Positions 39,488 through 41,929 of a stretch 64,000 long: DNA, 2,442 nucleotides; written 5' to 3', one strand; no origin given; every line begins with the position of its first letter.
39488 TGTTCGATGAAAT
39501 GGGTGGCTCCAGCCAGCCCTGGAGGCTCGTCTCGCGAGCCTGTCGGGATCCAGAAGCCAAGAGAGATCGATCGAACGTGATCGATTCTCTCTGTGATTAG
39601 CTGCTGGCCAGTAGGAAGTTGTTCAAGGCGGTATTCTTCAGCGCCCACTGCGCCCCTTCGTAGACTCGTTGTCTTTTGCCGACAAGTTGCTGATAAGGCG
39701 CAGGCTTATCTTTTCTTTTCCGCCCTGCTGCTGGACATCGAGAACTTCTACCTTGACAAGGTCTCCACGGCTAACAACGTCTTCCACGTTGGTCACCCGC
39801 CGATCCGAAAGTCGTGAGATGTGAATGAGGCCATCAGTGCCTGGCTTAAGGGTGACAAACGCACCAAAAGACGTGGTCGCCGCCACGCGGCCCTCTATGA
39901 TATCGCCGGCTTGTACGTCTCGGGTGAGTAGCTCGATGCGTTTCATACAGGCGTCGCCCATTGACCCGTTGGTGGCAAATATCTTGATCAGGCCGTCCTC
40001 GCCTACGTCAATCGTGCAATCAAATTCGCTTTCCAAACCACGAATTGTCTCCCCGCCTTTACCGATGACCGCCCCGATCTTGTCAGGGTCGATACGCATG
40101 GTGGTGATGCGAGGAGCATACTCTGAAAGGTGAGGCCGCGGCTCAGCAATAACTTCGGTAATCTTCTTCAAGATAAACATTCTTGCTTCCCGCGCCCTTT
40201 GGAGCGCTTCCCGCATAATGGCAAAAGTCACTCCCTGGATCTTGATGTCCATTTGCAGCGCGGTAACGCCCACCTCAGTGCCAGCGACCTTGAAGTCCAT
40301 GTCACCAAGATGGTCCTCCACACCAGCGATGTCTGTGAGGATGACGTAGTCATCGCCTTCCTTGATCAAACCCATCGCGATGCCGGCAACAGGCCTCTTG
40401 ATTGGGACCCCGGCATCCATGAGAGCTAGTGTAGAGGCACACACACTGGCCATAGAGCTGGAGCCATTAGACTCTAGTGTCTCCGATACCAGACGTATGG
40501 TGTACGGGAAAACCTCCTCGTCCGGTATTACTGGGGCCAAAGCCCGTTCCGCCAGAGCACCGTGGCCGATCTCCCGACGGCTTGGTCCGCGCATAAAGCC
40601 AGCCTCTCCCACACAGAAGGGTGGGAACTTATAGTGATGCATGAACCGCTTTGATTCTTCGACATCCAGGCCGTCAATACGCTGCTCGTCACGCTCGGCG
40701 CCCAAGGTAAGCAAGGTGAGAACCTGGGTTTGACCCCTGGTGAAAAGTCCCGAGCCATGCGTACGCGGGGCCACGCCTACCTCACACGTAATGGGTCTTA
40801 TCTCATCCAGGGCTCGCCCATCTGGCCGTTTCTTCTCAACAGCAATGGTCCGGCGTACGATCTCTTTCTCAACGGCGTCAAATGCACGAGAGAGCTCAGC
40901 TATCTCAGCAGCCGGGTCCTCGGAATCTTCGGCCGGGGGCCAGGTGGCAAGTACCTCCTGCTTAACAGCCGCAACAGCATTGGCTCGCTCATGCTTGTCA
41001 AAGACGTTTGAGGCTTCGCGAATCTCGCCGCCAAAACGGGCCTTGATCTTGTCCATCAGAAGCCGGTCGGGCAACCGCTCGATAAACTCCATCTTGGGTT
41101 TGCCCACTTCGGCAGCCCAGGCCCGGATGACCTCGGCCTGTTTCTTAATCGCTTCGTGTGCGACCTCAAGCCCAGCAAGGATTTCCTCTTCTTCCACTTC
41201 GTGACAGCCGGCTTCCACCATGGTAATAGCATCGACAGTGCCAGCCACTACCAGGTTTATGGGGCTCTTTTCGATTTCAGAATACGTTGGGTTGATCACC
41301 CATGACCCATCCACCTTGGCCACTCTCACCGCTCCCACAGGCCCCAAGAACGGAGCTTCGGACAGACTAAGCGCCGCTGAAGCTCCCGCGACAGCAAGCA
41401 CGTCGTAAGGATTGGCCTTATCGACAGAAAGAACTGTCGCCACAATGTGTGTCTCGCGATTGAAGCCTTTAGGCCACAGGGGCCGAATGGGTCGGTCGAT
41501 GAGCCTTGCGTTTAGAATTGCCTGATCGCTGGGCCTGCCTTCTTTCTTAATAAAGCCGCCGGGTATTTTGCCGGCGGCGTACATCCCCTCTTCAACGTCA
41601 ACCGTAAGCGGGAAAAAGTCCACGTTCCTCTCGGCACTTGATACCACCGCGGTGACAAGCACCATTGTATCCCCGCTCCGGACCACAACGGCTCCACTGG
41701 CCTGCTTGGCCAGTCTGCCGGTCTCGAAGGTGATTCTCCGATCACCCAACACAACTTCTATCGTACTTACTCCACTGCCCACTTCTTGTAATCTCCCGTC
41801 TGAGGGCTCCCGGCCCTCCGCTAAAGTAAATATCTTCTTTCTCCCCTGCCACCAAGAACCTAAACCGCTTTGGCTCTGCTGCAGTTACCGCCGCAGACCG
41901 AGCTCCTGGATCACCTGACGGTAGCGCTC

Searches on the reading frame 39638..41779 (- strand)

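Call 19: search_protein_families(library=pfam, proteins=[window:39638-41779:-], max_evalue=0.00001)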
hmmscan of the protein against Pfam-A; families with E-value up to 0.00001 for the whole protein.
window:39638-41779:- (713 aa): 5 families
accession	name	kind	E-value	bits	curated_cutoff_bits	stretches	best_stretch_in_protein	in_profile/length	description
PF01138.27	RNase_PH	-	1.7e-58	197.1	25.5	2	326-459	1-130/130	3' exoribonuclease family, domain 1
PF03725.20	RNase_PH_C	-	3.7e-21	75.3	20.8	1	146-210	1-67/67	3' exoribonuclease family, domain 2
PF00575.29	S1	-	8e-15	55.4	22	1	622-688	2-68/74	S1 RNA binding domain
PF03726.19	PNPase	-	3.7e-14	53.4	24.6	1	241-322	2-80/81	Polyribonucleotide nucleotidyltransferase, RNA binding domain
PF00013.35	KH_1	-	1.7e-09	37.7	21.5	1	559-603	2-53/66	KH domain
